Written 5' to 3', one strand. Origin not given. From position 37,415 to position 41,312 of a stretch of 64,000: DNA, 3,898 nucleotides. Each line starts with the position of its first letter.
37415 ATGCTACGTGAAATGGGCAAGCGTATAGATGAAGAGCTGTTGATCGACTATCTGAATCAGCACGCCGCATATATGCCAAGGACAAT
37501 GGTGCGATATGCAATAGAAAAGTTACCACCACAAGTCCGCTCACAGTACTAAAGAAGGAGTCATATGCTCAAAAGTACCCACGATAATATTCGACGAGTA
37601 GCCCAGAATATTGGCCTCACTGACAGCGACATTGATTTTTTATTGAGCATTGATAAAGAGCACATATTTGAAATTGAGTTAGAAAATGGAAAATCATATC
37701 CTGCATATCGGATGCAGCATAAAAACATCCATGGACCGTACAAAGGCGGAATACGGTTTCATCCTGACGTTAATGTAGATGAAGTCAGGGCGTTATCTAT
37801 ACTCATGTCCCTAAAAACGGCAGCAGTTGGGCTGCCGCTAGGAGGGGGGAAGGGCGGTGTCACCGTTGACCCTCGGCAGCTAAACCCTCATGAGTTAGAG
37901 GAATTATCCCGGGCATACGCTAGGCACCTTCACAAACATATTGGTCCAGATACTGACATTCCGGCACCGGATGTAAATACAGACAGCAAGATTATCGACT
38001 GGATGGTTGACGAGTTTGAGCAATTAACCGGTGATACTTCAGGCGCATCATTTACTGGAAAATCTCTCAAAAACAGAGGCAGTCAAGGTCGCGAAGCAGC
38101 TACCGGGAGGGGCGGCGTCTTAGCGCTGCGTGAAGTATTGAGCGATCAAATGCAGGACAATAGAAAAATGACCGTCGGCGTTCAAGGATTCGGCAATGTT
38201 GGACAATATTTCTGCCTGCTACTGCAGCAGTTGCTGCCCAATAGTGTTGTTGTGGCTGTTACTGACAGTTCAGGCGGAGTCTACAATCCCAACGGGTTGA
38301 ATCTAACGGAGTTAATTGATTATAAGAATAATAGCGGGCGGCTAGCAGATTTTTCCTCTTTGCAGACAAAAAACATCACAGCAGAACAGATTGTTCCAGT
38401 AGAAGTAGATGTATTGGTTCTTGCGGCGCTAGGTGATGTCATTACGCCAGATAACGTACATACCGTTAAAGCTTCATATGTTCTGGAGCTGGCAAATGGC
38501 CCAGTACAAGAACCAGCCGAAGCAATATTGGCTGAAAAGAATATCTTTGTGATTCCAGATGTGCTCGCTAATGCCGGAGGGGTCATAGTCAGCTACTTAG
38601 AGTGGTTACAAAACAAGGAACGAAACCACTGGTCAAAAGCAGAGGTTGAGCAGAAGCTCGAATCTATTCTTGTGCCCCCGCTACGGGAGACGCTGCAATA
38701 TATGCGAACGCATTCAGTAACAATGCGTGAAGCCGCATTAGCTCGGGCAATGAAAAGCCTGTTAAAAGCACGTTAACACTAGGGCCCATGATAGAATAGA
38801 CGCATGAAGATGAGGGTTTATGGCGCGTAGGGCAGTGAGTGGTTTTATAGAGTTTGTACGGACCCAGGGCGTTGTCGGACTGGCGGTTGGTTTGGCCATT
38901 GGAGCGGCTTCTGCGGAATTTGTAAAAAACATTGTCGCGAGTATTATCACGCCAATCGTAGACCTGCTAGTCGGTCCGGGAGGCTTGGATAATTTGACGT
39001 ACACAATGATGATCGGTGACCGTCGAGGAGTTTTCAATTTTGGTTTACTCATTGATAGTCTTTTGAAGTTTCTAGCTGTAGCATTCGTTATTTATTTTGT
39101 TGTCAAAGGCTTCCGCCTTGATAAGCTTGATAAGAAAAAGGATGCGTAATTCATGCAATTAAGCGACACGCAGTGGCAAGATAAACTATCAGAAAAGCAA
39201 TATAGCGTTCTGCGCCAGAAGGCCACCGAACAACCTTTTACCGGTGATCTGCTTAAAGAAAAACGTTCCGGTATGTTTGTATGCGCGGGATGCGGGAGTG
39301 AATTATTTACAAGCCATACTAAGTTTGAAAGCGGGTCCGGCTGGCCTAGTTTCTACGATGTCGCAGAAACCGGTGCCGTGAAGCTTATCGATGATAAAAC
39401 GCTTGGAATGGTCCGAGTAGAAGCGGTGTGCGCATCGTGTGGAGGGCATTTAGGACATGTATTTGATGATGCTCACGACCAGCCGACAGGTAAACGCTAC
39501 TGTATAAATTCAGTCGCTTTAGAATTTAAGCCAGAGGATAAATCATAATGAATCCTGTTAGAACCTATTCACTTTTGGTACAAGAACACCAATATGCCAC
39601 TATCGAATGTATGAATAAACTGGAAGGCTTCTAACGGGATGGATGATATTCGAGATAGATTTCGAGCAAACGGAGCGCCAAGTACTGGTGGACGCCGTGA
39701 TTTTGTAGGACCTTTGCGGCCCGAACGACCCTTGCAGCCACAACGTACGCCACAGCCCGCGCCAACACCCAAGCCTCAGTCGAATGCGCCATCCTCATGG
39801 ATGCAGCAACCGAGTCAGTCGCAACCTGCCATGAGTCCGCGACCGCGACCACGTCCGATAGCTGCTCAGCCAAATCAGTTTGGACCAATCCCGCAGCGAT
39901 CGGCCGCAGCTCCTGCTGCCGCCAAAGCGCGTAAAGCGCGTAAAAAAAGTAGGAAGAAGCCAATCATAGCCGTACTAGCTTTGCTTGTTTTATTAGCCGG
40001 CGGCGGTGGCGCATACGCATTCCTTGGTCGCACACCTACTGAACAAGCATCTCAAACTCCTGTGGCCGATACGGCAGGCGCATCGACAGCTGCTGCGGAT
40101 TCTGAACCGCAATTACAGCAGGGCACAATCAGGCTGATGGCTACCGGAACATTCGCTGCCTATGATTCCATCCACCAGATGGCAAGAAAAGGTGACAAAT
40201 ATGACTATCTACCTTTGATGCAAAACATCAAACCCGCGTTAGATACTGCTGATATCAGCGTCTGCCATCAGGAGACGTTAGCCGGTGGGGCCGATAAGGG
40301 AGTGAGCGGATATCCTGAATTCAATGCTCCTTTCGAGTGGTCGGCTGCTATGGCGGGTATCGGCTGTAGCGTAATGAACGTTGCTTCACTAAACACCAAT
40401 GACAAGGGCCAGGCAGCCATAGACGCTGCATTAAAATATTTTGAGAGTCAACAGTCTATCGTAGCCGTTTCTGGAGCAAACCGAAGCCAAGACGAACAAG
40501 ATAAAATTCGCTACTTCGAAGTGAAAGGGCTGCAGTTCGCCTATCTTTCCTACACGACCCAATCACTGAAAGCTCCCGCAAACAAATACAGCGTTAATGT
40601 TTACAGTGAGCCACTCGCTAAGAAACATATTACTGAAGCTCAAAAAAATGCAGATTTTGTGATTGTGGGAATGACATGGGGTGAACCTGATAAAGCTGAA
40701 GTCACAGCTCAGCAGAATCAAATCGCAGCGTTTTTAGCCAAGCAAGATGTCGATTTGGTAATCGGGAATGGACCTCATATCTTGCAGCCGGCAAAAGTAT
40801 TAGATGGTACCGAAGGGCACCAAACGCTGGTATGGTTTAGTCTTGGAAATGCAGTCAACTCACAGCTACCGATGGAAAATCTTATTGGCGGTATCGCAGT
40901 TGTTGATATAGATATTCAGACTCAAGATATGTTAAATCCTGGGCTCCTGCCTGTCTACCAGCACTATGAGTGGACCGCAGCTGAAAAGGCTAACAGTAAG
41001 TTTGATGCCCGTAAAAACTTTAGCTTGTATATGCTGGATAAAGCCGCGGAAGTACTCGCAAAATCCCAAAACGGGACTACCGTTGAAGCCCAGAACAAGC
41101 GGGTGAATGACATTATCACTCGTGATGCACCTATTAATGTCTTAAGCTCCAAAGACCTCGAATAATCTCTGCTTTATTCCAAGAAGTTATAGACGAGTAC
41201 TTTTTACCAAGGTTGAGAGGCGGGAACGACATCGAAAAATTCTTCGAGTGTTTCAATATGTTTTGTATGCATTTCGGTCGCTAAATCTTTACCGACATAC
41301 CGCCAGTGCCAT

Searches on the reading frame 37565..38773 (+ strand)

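Call 78: search_protein_families(library=pfam, proteins=[window:37565-38773:+], max_evalue=0.00001)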
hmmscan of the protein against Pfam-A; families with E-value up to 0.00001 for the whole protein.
window:37565-38773:+ (403 aa): 2 families
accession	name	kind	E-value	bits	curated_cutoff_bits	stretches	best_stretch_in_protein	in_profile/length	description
PF00208.27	ELFV_dehydrog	-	1.4e-65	221.8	23.4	1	172-402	2-236/241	Glutamate/Leucine/Phenylalanine/Valine dehydrogenase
PF02812.23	ELFV_dehydrog_N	-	1.8e-45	154.3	25.3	1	36-152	10-128/129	Glu/Leu/Phe/Val dehydrogenase, dimerisation domain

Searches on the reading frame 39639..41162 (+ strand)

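Call 78: search_protein_families(library=pfam, proteins=[window:39639-41162:+], max_evalue=0.00001)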
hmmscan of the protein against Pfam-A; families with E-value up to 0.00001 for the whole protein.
window:39639-41162:+ (508 aa): 1 family
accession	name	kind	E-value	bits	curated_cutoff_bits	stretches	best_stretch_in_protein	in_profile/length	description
PF09587.15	PGA_cap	-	4.1e-44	151.4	27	1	166-409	2-255/255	Bacterial capsule synthesis protein PGA_cap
